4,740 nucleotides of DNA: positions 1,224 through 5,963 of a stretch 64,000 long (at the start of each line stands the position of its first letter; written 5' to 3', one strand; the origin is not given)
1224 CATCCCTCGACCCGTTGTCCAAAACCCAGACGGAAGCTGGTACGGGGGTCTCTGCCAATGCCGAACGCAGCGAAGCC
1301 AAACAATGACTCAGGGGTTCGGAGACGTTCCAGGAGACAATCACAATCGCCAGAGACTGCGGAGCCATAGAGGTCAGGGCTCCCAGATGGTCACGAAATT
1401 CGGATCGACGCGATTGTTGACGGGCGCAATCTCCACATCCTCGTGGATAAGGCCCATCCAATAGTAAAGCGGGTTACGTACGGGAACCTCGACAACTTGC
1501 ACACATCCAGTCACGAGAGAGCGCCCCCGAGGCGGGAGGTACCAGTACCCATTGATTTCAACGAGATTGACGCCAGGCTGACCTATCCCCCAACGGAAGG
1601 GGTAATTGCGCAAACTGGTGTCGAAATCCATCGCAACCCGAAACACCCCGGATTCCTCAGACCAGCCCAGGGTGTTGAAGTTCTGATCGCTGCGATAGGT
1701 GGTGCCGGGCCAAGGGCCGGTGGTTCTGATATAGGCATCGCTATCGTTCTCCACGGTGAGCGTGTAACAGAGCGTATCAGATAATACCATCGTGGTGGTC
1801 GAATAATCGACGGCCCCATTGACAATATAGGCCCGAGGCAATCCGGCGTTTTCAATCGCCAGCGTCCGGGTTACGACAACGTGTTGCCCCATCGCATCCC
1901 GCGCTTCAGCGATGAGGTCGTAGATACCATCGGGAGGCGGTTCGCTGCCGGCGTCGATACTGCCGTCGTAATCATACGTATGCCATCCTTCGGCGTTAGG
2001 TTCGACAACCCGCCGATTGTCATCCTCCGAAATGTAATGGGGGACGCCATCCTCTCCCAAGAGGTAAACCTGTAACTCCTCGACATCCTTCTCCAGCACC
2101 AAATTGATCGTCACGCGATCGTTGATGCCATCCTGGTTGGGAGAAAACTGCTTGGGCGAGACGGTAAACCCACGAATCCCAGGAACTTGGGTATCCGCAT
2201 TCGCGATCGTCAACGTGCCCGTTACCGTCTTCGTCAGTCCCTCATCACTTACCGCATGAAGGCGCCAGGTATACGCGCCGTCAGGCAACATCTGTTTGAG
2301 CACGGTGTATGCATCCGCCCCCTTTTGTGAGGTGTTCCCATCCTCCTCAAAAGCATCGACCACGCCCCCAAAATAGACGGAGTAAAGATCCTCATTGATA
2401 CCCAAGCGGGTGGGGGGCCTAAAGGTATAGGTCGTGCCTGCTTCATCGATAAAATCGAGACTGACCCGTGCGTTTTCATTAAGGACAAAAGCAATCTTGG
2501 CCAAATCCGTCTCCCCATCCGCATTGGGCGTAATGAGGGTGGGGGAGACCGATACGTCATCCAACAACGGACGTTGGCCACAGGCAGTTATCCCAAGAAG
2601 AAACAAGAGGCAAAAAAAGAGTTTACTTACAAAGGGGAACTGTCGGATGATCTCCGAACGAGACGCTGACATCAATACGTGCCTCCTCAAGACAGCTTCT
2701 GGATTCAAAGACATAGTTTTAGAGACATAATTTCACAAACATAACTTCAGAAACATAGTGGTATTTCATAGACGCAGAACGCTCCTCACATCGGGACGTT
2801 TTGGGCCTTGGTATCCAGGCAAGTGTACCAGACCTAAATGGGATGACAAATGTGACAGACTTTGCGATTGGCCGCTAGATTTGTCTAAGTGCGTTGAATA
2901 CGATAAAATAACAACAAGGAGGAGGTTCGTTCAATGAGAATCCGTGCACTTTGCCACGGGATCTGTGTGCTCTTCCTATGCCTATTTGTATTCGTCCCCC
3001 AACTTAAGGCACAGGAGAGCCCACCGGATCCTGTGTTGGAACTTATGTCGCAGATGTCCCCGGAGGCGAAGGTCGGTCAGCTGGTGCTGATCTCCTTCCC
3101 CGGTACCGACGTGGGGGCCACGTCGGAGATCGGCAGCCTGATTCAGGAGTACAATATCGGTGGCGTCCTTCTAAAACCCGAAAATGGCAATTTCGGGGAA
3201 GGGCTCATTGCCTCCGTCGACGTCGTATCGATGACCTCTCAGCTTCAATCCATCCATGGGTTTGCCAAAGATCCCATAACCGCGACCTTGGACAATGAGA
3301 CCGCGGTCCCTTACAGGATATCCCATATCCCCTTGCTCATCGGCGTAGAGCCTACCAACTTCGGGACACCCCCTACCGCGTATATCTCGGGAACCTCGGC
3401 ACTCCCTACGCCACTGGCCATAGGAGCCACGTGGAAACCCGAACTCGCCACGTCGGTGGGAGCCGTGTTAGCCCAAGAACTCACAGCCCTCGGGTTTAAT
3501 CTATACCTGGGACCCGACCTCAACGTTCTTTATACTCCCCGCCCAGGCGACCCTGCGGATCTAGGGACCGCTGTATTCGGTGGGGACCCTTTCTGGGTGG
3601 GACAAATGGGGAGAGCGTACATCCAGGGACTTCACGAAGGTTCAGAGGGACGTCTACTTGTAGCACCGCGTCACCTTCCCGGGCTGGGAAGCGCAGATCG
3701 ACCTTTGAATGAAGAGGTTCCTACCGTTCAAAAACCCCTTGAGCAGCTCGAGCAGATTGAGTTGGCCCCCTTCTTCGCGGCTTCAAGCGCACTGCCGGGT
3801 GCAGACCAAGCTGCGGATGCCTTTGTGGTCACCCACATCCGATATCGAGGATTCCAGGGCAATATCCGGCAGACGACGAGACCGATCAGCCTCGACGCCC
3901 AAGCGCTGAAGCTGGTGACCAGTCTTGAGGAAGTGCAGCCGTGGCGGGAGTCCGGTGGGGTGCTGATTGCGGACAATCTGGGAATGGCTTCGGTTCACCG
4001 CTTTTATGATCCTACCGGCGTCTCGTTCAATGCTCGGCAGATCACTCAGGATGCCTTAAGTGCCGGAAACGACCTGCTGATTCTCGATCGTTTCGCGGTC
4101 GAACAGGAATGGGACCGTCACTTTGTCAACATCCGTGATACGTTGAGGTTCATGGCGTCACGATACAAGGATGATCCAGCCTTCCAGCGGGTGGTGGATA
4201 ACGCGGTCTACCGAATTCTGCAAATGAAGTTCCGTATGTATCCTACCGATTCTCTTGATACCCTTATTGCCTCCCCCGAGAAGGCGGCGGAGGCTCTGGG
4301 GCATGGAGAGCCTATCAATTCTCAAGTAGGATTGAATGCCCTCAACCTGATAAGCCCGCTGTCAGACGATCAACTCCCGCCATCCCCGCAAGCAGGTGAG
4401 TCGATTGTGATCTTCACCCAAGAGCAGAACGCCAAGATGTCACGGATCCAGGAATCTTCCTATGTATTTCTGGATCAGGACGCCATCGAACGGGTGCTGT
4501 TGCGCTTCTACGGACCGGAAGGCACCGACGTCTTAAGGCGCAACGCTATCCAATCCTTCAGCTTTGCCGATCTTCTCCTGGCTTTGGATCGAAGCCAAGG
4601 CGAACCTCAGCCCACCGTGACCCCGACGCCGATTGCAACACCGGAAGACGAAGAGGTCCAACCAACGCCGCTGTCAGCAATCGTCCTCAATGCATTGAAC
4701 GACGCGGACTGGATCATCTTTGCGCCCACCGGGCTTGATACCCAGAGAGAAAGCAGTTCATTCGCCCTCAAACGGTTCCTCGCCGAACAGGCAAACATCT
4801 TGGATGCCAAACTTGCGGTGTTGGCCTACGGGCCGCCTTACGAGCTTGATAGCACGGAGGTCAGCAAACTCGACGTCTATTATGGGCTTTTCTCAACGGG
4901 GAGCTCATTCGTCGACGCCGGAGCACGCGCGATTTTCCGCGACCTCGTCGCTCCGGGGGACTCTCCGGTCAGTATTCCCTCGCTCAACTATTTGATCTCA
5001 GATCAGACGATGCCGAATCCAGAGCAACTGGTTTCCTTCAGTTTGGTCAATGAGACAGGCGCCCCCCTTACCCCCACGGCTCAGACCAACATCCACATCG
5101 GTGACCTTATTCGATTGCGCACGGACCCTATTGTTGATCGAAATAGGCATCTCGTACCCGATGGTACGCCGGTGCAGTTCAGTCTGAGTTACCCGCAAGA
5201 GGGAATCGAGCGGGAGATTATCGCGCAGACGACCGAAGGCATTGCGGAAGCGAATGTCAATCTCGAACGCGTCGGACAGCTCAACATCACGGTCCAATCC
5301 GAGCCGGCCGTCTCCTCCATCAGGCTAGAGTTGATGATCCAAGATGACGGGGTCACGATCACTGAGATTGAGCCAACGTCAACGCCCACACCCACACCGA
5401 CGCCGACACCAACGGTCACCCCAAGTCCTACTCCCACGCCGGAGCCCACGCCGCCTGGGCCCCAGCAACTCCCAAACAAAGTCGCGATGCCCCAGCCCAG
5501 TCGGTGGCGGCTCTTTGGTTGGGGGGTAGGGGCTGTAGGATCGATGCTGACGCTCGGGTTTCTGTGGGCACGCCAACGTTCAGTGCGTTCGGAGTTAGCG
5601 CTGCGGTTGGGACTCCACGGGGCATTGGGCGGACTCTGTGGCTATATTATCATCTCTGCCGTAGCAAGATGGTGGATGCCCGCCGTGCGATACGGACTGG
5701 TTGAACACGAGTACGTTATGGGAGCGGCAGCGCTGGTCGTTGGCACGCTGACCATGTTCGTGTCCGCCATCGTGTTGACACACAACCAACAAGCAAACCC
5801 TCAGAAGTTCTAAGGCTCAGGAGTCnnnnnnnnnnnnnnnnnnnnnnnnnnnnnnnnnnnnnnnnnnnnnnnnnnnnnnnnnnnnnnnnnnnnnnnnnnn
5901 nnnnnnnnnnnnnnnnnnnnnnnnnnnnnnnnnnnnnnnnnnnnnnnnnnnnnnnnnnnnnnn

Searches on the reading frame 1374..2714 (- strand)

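Call 58: search_protein_families(library=pfam, proteins=[window:1374-2714:-], max_evalue=0.00001)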
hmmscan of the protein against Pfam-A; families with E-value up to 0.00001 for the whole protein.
window:1374-2714:- (446 aa): 1 family
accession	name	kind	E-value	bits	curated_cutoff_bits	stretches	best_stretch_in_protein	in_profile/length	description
PF13585.12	CHU_C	-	7.8e-07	29.6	27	0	187-242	4-49/86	CHU_C Type IX secretion signal domain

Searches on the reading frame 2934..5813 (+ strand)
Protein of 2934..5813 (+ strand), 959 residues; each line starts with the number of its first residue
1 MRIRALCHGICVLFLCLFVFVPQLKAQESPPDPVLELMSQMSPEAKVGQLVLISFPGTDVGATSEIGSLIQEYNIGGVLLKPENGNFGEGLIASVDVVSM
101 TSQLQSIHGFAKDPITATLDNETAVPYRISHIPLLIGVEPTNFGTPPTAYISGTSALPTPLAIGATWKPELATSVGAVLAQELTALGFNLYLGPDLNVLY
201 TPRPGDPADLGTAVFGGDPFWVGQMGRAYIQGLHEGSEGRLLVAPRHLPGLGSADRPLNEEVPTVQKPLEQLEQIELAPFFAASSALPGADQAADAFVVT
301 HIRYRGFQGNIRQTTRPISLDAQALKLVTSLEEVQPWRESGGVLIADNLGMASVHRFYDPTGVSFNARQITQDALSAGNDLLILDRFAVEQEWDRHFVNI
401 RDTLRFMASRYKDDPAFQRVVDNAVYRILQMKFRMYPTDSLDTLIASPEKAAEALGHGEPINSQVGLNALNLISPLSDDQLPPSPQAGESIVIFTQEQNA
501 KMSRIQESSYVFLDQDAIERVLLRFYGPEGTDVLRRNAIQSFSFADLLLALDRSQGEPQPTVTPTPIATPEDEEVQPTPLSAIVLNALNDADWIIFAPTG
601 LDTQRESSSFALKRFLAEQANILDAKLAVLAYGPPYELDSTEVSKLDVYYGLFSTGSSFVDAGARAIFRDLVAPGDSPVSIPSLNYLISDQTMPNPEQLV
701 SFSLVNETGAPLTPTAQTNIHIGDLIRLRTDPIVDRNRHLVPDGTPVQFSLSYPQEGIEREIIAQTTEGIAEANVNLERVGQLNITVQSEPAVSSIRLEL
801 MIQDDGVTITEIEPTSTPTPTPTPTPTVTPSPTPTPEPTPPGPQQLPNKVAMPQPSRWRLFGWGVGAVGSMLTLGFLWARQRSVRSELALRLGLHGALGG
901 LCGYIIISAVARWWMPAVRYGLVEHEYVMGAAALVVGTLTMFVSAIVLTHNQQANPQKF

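Call 58: search_protein_families(library=pfam, proteins=[window:2934-5813:+], max_evalue=0.00001)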
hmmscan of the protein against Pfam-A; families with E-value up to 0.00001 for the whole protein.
window:2934-5813:+ (959 aa): 1 family
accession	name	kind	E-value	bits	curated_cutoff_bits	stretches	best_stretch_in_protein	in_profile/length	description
PF00933.27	Glyco_hydro_3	-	1.4e-23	84.3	27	1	44-387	3-284/316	Glycosyl hydrolase family 3 N terminal domain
